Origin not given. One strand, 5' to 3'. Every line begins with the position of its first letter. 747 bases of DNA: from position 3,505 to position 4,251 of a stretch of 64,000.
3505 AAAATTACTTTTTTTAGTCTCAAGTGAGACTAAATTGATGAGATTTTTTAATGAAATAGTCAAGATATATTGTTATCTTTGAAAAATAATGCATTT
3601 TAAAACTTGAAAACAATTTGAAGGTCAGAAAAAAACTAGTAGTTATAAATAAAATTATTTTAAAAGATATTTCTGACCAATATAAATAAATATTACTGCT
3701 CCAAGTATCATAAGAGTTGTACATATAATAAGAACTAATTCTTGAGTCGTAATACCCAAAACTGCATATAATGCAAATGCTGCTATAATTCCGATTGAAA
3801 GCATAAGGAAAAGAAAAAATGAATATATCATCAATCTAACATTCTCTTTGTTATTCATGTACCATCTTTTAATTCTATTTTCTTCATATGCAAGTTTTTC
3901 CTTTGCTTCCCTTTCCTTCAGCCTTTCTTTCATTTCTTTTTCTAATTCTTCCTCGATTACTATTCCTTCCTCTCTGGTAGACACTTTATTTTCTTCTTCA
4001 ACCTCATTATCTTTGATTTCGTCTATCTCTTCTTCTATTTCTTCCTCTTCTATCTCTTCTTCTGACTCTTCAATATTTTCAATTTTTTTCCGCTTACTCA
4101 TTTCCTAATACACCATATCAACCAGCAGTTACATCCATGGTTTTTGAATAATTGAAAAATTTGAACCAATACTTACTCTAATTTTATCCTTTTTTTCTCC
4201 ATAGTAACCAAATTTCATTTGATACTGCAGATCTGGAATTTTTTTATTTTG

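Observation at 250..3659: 3.4-kb cassette without an integrase, inserted via a perfect 37-bp direct repeat between two convergent genes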

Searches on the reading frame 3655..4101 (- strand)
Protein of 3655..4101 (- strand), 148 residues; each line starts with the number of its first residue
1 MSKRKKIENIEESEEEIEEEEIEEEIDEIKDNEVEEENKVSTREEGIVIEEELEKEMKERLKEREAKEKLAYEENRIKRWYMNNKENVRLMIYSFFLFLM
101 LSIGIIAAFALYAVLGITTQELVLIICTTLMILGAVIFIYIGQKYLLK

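Call 5: search_protein_families(library=pfam, proteins=[window:3655-4101:-], max_evalue=0.1)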
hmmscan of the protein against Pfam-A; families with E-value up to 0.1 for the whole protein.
window:3655-4101:- (148 aa): 5 families
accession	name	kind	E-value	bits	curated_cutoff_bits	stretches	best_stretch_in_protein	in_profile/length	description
PF01988.24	VIT1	-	6.6e-06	26.5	28.1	1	12-143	57-189/214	VIT family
PF20990.2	DUF2207_C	-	0.00011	22.4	33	1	49-140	100-185/247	Predicted membrane protein (DUF2207) C-terminal domain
PF02724.19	CDC45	-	0.0031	16.3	34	1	12-121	137-247/624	CDC45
PF11026.13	DUF2721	-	0.022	15.1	28.3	1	52-140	31-118/129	Protein of unknown function (DUF2721)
PF22251.1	PFF1_TM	-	0.035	14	32.3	1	4-118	142-256/300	Vacuolar membrane protease, transmembrane domain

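Call 21: find_encoding_contigs(protein=window:3655-4101:-, flank=8000, max_places=10)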
Protein window:3655-4101:- (148 aa): 1 contig read that carries it; 1 place shown.
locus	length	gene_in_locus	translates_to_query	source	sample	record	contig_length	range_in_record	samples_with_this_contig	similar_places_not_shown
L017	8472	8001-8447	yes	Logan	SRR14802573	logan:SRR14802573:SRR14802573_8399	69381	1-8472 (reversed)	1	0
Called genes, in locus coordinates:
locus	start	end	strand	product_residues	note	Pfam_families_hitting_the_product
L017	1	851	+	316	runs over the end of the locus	PF01874:CitG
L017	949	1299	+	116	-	PF00085:Thioredoxin, PF00578:AhpC-TSA, PF08534:Redoxin, PF13905:Thioredoxin_8 (weak)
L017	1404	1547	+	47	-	-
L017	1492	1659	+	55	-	PF01402:RHH_1 (weak)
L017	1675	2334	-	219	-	-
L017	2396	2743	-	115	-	-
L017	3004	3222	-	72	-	PF00808:CBFD_NFYB_HMF (weak), PF02969:TAF (weak), PF00125:Histone (weak)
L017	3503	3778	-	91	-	-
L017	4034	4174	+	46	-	-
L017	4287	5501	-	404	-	-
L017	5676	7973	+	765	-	-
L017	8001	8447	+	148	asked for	PF01988:VIT1 (weak)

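Call 49: find_homologous_proteins(query=window:3655-4101:-, max_evalue=0.001)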
Query window:3655-4101:- (148 aa): 5 proteins with E <= 0.001 among 175 candidates. Only proteins of 81 to 259 residues were searched: fused or split forms outside these lengths cannot appear, so this answer is no evidence that the protein stands alone or is whole; lengths 'longer' or 'shorter' looks for them.
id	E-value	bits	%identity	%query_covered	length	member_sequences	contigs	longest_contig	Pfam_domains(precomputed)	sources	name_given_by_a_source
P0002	6.5e-81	287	100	100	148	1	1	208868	PF01988.25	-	-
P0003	5.4e-54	199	76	80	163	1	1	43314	PF12420.14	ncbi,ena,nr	ncbi:MAG: hypothetical protein HWN67_08460 [Candidatus Helarchaeota archaeon]|nr:hypothetical protei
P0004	2.6e-44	168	69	83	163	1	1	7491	PF20990.3,PF12420.14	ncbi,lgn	ncbi:MAG: hypothetical protein ACFFCM_06430 [Promethearchaeota archaeon]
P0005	1.3e-40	156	61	73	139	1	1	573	-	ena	-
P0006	1.4e-37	146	57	76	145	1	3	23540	-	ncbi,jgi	ncbi:MAG: hypothetical protein ACTSO9_05830 [Candidatus Helarchaeota archaeon]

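Call 51: find_encoding_contigs(protein=P0003, flank=10000, max_places=4)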
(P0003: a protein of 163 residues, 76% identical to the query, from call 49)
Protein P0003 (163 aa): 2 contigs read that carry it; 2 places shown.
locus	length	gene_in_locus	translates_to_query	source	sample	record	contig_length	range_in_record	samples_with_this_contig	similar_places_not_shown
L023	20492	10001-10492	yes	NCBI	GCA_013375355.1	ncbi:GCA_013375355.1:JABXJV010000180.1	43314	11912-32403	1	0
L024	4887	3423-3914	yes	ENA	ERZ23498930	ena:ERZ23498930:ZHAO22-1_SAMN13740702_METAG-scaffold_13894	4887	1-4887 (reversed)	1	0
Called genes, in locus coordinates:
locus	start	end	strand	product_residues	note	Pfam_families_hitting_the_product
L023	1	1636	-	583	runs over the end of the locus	PF14938:SNAP (faint), PF21033:RMD1-3 (faint), PF00515:TPR_1 (faint), PF07719:TPR_2 (faint), PF13174:TPR_6 (faint), PF13176:TPR_7 (faint), PF13424:TPR_12, PF13424:TPR_12, +8 more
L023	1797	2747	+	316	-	PF01874:CitG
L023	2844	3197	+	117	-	PF00085:Thioredoxin, PF00578:AhpC-TSA, PF08534:Redoxin, PF13098:Thioredoxin_2 (faint), PF13905:Thioredoxin_8 (weak)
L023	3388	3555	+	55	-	PF01402:RHH_1 (weak)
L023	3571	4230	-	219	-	-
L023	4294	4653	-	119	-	-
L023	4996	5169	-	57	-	PF00125:Histone (weak), PF00808:CBFD_NFYB_HMF (weak)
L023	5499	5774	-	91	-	-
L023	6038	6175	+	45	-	PF23434:DUF7120 (weak), PF01402:RHH_1 (weak)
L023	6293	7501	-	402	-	-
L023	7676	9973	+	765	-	-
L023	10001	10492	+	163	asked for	PF12420:DUF3671 (weak)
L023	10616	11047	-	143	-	-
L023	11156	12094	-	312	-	-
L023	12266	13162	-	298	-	-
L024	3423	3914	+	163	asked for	PF12420:DUF3671 (weak)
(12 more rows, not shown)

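Call 52: find_encoding_contigs(protein=P0004, flank=10000, max_places=4)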
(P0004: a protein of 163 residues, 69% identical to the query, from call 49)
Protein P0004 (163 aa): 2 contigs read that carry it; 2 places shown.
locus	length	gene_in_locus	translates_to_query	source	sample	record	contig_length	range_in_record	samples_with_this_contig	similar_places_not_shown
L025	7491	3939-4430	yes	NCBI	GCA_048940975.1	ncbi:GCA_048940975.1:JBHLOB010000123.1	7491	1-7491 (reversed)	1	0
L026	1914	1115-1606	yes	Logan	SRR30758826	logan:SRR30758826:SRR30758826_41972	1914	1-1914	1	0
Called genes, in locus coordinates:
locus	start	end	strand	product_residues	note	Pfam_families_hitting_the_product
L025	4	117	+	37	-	-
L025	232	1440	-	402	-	PF10046:BLOC1_2 (faint)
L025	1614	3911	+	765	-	-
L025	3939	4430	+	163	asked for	PF12420:DUF3671, PF20990:DUF2207_C (weak)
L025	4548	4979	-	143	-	-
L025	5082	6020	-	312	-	-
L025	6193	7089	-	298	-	-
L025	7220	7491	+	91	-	PF02686:GatC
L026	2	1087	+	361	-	?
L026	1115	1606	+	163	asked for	PF12420:DUF3671, PF20990:DUF2207_C (weak)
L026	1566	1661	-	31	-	-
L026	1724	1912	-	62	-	?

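Call 53: find_encoding_contigs(protein=P0006, flank=10000, max_places=4)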
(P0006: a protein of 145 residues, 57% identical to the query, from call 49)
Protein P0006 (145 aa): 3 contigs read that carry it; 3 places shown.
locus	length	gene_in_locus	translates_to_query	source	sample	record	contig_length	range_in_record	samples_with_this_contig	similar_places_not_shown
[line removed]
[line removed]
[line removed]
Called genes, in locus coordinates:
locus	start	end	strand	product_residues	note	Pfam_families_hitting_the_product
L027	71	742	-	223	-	-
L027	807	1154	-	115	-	-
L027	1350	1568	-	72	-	PF00808:CBFD_NFYB_HMF, PF02969:TAF, PF00125:Histone (weak), PF02291:TFIID-31kDa (weak)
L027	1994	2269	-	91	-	-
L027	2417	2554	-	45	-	PF01402:RHH_1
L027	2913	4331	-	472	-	PF23211:LRR_LRWD1 (faint), PF23952:LRR_EndoS (faint), PF14580:LRR_9 (weak), PF12799:LRR_4, PF13855:LRR_8 (weak), PF12799:LRR_4, PF13855:LRR_8 (weak), PF12799:LRR_4 (weak), +2 more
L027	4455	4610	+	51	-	-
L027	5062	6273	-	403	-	-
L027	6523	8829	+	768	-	-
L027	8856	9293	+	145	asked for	-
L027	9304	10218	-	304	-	-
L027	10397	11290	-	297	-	-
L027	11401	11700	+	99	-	PF02686:GatC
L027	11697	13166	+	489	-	PF01425:Amidase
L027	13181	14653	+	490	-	PF02934:GatB_N, PF02637:GatB_Yqey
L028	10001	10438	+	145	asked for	-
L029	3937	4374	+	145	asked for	-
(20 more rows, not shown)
